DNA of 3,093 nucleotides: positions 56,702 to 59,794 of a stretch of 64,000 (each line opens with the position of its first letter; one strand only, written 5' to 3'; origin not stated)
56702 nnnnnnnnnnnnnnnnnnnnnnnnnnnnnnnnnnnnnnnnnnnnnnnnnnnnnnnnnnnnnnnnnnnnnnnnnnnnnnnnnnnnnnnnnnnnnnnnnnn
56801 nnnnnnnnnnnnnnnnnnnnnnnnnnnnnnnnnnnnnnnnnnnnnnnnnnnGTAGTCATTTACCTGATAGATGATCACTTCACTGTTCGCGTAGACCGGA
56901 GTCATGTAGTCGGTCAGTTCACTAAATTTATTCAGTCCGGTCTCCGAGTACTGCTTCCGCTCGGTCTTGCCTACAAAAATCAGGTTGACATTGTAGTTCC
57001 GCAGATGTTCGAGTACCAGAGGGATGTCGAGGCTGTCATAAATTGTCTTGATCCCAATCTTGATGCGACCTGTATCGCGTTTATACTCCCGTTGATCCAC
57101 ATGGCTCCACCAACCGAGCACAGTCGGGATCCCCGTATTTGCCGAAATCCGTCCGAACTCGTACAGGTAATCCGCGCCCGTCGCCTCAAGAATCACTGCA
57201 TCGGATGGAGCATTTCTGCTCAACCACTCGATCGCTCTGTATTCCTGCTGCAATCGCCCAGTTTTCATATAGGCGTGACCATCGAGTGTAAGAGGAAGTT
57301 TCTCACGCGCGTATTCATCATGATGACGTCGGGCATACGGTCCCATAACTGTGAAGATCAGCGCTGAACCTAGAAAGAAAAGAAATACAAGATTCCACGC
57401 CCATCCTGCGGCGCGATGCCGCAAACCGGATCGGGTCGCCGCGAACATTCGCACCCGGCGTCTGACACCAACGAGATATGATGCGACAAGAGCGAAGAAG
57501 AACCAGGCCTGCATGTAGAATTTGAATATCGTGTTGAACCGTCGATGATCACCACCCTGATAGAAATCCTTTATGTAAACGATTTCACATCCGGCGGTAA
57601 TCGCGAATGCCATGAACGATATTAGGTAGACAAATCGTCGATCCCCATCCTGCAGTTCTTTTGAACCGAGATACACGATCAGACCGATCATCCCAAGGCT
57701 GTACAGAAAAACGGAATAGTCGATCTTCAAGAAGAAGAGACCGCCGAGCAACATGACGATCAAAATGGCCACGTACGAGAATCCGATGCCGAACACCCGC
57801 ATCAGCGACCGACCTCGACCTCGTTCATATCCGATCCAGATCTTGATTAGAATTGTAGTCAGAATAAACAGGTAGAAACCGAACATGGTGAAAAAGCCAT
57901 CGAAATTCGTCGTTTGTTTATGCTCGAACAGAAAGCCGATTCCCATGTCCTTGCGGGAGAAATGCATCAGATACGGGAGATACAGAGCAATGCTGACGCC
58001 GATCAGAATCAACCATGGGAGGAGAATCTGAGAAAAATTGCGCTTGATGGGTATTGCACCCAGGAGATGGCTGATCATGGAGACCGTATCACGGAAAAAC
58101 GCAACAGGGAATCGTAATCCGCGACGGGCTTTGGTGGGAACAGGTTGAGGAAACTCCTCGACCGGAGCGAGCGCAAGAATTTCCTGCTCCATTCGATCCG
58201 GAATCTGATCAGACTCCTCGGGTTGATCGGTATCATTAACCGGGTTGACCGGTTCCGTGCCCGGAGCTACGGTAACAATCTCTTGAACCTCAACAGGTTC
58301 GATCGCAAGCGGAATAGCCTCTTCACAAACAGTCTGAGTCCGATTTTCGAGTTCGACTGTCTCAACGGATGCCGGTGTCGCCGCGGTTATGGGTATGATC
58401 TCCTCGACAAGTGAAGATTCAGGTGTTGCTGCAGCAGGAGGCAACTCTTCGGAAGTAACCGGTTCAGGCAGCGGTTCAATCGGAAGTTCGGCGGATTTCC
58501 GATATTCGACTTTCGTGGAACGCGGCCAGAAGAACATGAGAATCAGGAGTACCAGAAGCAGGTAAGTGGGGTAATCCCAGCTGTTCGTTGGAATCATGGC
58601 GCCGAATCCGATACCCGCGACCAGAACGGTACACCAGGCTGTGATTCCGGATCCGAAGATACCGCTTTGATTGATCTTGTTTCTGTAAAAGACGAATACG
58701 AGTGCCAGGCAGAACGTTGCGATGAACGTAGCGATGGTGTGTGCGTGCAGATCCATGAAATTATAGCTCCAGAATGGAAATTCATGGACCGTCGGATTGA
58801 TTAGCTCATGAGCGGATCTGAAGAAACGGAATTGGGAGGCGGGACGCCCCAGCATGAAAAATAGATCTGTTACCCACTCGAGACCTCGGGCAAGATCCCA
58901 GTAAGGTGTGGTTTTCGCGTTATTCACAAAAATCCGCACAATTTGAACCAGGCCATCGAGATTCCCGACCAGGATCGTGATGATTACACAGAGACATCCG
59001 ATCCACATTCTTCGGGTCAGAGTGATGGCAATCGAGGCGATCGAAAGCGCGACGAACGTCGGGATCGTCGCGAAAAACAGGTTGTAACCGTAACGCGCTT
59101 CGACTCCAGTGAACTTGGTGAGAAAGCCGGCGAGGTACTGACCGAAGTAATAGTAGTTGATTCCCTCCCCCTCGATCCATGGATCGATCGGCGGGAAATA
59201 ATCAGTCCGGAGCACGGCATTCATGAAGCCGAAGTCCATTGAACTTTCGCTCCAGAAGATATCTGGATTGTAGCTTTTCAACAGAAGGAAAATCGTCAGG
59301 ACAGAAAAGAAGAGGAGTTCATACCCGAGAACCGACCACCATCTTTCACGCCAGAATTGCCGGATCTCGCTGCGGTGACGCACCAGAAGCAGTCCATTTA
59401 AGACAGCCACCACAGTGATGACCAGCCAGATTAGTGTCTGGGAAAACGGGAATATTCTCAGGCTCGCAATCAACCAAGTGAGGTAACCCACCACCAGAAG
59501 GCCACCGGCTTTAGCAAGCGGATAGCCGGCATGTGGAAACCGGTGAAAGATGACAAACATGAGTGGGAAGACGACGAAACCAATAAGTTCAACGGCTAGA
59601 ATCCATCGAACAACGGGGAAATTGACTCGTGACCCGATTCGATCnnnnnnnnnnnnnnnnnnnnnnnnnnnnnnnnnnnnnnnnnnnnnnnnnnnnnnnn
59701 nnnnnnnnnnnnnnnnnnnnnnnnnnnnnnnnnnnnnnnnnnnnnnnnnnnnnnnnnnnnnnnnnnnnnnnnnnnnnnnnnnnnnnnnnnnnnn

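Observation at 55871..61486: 1871-aa protein with two tandem, different GT-C-type membrane domains, a coiled coil and a C-terminal NHL propeller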

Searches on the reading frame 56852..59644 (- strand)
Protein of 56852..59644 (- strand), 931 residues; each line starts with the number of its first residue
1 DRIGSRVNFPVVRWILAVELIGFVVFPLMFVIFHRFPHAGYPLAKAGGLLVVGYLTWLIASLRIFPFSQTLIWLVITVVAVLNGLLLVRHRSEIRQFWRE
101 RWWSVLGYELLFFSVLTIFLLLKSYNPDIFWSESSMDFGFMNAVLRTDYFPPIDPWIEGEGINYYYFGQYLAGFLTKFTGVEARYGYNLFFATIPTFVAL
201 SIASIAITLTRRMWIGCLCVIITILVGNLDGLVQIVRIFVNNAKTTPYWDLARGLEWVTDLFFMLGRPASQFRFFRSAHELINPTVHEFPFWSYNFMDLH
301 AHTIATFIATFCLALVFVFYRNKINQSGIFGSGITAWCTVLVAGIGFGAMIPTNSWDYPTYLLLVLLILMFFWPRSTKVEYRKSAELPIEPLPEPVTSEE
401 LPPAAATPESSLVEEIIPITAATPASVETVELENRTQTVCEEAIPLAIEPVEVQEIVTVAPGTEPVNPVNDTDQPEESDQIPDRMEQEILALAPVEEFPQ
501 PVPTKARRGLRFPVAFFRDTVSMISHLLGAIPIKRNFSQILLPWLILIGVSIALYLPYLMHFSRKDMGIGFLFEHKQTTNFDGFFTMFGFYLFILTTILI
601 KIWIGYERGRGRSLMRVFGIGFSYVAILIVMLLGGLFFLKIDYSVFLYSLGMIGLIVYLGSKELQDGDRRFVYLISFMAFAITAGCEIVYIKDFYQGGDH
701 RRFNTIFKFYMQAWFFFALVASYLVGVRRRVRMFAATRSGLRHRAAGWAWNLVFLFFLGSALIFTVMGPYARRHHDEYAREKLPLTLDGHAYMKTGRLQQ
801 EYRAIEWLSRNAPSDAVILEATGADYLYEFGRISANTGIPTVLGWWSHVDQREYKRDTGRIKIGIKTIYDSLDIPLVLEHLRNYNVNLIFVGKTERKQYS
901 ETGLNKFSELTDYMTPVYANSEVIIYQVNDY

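Call 24: predict_structure(alignment_id=A2)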
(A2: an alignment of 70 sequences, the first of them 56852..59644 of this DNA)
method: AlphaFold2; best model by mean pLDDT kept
length: 931 residues; sequences in the alignment: 70
mean_pLDDT: 84.7   pTM: 0.85
mean pLDDT of the five models: 84.7, 84.1, 83.7, 83.3, 83.2
residues with pLDDT >= 90: 632; 70-90: 119; 50-70: 62; < 50: 118
segments of 3 or more residues with pLDDT < 50: 382-384, 398-402, 404-511
pLDDT, mean of each block of 10 residues (from residue 1): 69 98 98 97 98 99 98 99 98 98 97 98 90 89 98 96 96 98 97 98 98 97 96 94 96 93 75 86 89 91 96 97 75 95 98 95 95 65 51 52 44 39 35 31 34 35 36 35 36 36 43 66 69 78 96 97 89 92 95 97 92 95 96 95 96 96 83 97 96 77 92 98 93 60 92 97 94 76 91 91 96 97 87 96 93 92 98 98 98 97 97 97 96 78
secondary structure, 60 per line:
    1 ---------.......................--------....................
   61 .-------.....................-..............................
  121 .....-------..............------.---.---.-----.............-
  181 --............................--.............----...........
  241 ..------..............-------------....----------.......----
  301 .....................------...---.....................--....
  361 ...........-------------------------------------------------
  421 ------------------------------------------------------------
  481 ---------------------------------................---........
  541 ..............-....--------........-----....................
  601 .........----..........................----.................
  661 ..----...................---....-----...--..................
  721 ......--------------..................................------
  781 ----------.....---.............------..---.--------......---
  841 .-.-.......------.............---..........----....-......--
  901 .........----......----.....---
elements in order (helices of 4 or more, strands of 3 or more residues): H10-32 H41-61 H69-89 H91-125 H133-146 H167-179 H183-210 H213-225 H230-242 H249-262 H276-279 H290-296 H301-321 H334-354 H357-371 H514-529 H533-554 H556-559 E568-571 H572-575 H581-609 H614-639 H644-662 H667-685 E689-692 H703-726 H741-774 H791-795 H799-811 H832-837 H846-851 H858-870 H874-883 E888-891 H893-898 H901-909 E914-919 E924-928

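Call 29: fold_search(model_id=the predicted structure, library=pdb)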
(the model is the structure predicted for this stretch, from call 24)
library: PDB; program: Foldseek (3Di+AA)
matches with E <= 10: 47; with E <= 0.001: 3
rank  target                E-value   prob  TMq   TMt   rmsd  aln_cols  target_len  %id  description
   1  7zlh_A                4.7e-05  1.00  0.29  0.37  17.6       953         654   11  Cryo-EM structure of C-mannosyltransferase CeDPY19, in apo state, bound to CMT2-Fab and anti-Fab nanobody (released 2023-01-11)
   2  7zli_A                2.0e-04  1.00  0.30  0.40  17.3       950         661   10  Cryo-EM structure of C-mannosyltransferase CeDPY19, in complex with Dol25-P-Man and bound to CMT2-Fab and anti-Fab nan (released 2023-01-11)
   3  7zlg_A                3.4e-04  1.00  0.30  0.39  15.9       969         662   10  Cryo-EM structure of C-mannosyltransferase CeDPY19, in complex with acceptor peptide and bound to CMT2-Fab and anti-Fa (released 2023-01-11)
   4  8if8_C                3.0e-03  1.00  0.36  0.52  14.2       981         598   10  Arabinosyltransferase AftA (released 2023-05-31)
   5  6c26_A                7.2e-03  1.00  0.32  0.42  13.1       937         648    9  The Cryo-EM structure of a eukaryotic oligosaccharyl transferase complex (released 2018-01-31)
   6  8if8_B                1.4e-02  1.00  0.38  0.54  13.4       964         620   10  Arabinosyltransferase AftA (released 2023-05-31)
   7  7e9s_A                6.6e-02  0.98  0.31  0.32  16.6       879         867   10  Archaeal oligosaccharyltransferase AglB from Archaeoglobus fulgidus in complex with an inhibitory peptide and a dolich (released 2021-09-08)
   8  3wak                  7.7e-02  0.98  0.30  0.32  15.7       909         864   10  Crystal structure of the Archaeoglobus fulgidus oligosaccharyltransferase (O29867_ARCFU) in the apo form (released 2013-10-30)
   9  3waj                  8.0e-02  0.98  0.30  0.34  17.6       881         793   11  Crystal structure of the Archaeoglobus fulgidus oligosaccharyltransferase (O29867_ARCFU) complex with Zn and sulfate (released 2013-10-30)
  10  3vu0_C                1.9e-01  1.00  0.10  0.48   5.6       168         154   12  Crystal structure of the C-terminal globular domain of oligosaccharyltransferase (AfAglB-S2, AF_0040, O30195_ARCFU) fr (released 2013-01-23)
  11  3vu0_A                3.0e-01  0.99  0.10  0.50   5.8       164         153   10  Crystal structure of the C-terminal globular domain of oligosaccharyltransferase (AfAglB-S2, AF_0040, O30195_ARCFU) fr (released 2013-01-23)
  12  3vu0_B                8.3e-01  0.93  0.08  0.41   7.7       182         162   10  Crystal structure of the C-terminal globular domain of oligosaccharyltransferase (AfAglB-S2, AF_0040, O30195_ARCFU) fr (released 2013-01-23)
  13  3vgp                  1.3e+00  0.82  0.10  0.43   5.8       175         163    8  Crystal structure of the C-terminal globular domain of oligosaccharyltransferase (AF_0329) from Archaeoglobus fulgidus (released 2012-07-04)
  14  9f63                  1.6e+00  0.03  0.07  0.11  24.1       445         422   11  Crystal structure of Saccharomyces cerevisiae pH nine-sensitive protein 1 (PNS1) (released 2024-05-15)
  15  4xqs                  4.0e+00  0.11  0.07  0.15  21.7       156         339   14  Crystal structure of human FPPS in complex with one magnesium ion (released 2016-01-20)
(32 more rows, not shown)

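Call 40: search_protein_families(library=pfam, proteins=[window:56852-59644:-], max_evalue=10)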
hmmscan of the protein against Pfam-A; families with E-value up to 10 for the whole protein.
window:56852-59644:- (931 aa): 1 family
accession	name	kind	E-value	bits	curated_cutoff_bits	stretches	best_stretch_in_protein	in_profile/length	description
PF10060.15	DUF2298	-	6.3e-89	299.6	27.8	2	51-378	1-311/488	Uncharacterized membrane protein (DUF2298)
